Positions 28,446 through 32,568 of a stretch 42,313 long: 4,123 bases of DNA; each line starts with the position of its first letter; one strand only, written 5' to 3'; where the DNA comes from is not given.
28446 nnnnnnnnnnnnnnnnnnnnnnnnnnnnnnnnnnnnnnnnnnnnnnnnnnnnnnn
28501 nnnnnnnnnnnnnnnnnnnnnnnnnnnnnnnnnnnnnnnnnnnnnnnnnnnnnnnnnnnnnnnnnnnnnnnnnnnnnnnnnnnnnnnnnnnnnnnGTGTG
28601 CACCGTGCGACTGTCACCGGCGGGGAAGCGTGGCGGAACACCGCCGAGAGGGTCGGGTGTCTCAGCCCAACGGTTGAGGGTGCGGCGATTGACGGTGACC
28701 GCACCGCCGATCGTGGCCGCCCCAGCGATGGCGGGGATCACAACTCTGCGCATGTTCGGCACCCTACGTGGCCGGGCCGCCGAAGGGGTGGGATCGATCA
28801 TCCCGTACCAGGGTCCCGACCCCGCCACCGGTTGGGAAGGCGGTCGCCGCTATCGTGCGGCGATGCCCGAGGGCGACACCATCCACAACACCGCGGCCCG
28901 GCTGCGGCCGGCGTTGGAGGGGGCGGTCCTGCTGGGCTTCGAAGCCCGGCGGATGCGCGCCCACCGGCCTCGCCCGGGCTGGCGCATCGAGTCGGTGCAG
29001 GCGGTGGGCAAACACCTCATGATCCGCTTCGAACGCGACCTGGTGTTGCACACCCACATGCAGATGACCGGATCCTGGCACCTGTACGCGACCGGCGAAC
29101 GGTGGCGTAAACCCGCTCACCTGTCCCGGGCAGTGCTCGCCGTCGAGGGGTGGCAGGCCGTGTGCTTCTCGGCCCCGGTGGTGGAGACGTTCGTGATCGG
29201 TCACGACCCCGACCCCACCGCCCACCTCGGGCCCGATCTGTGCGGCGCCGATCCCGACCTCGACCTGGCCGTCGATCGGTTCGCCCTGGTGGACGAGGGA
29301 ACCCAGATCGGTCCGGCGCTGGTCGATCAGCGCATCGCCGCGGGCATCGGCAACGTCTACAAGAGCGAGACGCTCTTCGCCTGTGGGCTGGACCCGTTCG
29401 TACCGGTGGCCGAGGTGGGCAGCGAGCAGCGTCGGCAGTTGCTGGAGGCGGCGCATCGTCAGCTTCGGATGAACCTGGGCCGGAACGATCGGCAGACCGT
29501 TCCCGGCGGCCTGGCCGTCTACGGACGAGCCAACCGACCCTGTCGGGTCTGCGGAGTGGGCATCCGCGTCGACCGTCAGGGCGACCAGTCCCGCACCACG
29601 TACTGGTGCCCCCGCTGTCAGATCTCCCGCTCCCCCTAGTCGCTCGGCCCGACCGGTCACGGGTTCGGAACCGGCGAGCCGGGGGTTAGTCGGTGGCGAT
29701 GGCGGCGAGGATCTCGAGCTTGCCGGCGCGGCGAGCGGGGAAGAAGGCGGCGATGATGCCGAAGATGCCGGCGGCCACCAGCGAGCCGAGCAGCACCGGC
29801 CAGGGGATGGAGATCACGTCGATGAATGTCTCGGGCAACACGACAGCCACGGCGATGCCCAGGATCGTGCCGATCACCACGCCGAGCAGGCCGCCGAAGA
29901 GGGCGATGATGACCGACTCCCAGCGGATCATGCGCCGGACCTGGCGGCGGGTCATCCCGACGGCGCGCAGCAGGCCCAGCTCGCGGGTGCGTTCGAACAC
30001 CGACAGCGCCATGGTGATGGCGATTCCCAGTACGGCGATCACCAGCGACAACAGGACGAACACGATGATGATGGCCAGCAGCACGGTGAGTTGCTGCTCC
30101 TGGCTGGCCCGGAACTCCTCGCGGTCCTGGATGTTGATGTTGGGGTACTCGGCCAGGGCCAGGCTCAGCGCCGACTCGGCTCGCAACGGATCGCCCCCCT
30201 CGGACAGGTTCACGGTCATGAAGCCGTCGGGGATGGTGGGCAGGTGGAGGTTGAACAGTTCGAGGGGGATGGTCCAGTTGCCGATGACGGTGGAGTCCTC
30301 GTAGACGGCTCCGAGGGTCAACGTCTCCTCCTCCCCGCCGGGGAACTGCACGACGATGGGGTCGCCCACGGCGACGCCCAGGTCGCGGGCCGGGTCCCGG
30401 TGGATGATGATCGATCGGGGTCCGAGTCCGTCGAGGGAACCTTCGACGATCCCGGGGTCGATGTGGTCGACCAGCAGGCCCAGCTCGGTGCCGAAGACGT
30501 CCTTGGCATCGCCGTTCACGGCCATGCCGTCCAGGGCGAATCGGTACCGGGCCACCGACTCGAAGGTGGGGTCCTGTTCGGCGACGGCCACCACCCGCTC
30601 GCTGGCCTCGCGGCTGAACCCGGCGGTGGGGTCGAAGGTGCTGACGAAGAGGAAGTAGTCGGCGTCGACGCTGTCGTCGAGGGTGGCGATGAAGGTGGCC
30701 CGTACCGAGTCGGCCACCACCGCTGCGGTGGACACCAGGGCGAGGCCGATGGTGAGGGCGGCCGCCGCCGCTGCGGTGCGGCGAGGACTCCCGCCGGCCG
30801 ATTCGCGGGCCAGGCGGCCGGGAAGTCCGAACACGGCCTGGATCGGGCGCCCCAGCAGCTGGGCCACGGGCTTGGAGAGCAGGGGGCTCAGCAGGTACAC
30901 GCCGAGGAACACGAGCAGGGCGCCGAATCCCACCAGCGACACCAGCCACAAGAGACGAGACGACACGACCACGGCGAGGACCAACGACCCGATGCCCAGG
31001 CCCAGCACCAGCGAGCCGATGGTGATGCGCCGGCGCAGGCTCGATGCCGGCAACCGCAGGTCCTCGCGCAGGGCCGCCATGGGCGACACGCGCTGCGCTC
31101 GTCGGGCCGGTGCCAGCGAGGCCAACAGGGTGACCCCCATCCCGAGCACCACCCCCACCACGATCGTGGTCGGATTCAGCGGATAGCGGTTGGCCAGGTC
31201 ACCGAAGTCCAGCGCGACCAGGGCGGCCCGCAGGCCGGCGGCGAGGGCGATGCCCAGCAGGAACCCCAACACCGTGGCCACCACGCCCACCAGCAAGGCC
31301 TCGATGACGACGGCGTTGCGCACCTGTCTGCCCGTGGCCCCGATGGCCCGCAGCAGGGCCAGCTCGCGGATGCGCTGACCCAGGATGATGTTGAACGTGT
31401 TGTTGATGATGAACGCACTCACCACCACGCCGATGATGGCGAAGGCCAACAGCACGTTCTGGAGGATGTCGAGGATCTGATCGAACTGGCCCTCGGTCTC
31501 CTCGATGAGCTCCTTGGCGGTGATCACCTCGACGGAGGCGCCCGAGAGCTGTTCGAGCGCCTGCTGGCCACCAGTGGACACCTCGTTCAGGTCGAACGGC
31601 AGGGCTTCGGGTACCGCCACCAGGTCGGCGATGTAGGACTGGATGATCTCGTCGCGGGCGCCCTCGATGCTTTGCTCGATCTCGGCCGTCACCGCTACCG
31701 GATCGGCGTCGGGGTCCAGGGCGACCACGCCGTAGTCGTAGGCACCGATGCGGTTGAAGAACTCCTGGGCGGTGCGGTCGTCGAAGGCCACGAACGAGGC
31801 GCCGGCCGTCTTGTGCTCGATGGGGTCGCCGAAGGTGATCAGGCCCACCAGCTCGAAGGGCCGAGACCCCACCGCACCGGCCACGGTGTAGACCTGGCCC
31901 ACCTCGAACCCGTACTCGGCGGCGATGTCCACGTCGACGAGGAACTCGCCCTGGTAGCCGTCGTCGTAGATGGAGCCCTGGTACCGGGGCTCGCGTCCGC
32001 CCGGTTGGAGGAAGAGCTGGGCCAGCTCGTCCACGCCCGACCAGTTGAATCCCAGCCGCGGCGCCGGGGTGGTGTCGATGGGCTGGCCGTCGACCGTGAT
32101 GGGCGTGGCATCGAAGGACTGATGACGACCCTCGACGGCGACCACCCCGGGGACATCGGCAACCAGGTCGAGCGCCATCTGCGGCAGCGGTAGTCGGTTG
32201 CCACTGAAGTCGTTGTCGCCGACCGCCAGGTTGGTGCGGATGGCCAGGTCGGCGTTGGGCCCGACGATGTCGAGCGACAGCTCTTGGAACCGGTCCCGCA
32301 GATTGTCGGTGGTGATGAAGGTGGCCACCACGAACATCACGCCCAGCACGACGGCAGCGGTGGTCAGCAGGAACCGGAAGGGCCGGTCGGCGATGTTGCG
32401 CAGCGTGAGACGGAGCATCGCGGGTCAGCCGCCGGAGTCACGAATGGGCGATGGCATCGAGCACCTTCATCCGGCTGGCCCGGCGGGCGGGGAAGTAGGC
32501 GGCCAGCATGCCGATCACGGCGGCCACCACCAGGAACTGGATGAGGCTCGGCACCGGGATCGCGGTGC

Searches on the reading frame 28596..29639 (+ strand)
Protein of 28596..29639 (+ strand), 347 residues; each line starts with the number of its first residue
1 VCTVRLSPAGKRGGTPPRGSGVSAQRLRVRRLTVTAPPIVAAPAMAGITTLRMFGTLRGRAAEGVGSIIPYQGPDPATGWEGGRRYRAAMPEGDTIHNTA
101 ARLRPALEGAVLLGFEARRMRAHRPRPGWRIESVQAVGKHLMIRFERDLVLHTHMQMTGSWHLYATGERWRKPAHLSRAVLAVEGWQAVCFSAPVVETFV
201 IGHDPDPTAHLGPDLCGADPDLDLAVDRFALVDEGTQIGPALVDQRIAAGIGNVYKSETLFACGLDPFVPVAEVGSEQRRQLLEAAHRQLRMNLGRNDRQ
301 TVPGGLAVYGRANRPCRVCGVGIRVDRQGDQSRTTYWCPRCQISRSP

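Call 55: search_protein_families(library=ncbifam, proteins=[window:28596-29639:+], max_evalue=0.00001)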
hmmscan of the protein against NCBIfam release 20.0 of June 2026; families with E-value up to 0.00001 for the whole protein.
window:28596-29639:+ (347 aa): 7 families
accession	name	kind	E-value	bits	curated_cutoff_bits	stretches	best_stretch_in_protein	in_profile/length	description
NF040775.1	endonuc_Nei2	equivalog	2e-49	168.4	400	1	90-342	1-251/252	endonuclease VIII Nei2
NF002211.1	PRK01103.1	equivalog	2.3e-25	89.7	212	1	127-342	46-273/274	bifunctional DNA-formamidopyrimidine glycosylase/DNA-(apurinic or apyrimidinic site) lyase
NF007763.0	PRK10445.1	equivalog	3.4e-23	82.4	252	1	90-342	1-262/263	endonuclease VIII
TIGR00577.1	fpg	equivalog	4.5e-23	81.9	203.3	1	128-342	49-276/276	DNA-formamidopyrimidine glycosylase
NF011386.0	PRK14811.1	equivalog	3.8e-18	65.7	414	1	90-345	1-265/269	DNA-formamidopyrimidine glycosylase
NF010551.0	PRK13945.1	equivalog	1.2e-15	57.7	348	1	235-342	164-281/282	DNA-formamidopyrimidine glycosylase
NF011385.0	PRK14810.1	equivalog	2e-12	47.2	423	1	127-291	47-210/272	DNA-formamidopyrimidine glycosylase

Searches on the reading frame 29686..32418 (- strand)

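Call 55: search_protein_families(library=ncbifam, proteins=[window:29686-32418:-], max_evalue=0.00001)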
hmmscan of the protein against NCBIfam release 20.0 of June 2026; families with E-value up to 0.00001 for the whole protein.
window:29686-32418:- (910 aa): 11 families
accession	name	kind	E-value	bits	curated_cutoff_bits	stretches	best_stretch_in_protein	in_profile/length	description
TIGR03434.1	ADOP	subfamily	1.5e-31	109.4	622.3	2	735-907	628-800/803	ADOP family duplicated permease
TIGR02212.1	lolCE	equivalog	6.6e-21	74.7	362.45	2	307-452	253-410/411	lipoprotein-releasing ABC transporter permease subunit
NF007826.0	PRK10535.1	equivalog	1e-18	67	966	2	777-909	519-647/648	macrolide ABC transporter ATP-binding protein/permease MacB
NF008076.0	PRK10814.1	exception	4.1e-13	49.1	473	1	307-451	251-397/399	lipoprotein-releasing ABC transporter permease subunit LolC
TIGR00439.2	FtsX_Gneg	equivalog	4.4e-11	42.5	255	1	309-440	156-289/292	permease-like cell division protein FtsX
NF038346.1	FtsX_actino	exception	2.2e-10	40.4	250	0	311-431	171-293/308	permease-like cell division protein FtsX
TIGR01185.1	devC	equivalog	4.7e-10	39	290.35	0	291-399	230-337/380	ABC transporter permease DevC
NF038347.1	FtsX_Gpos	exception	6e-10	38.9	225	1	298-439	146-292/296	permease-like cell division protein FtsX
NF008357.0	PRK11146.1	exception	6e-10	38.5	439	0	781-902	269-406/414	lipoprotein-releasing ABC transporter permease subunit LolE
TIGR02213.1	lolE_release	exception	2.2e-08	33.4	540.35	0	781-902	266-403/411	lipoprotein-releasing ABC transporter permease subunit LolE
NF041854.1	ABC_perm_YbbP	equivalog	4.8e-07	28.1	999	0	783-884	243-348/806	putative ABC transporter permease subunit YbbP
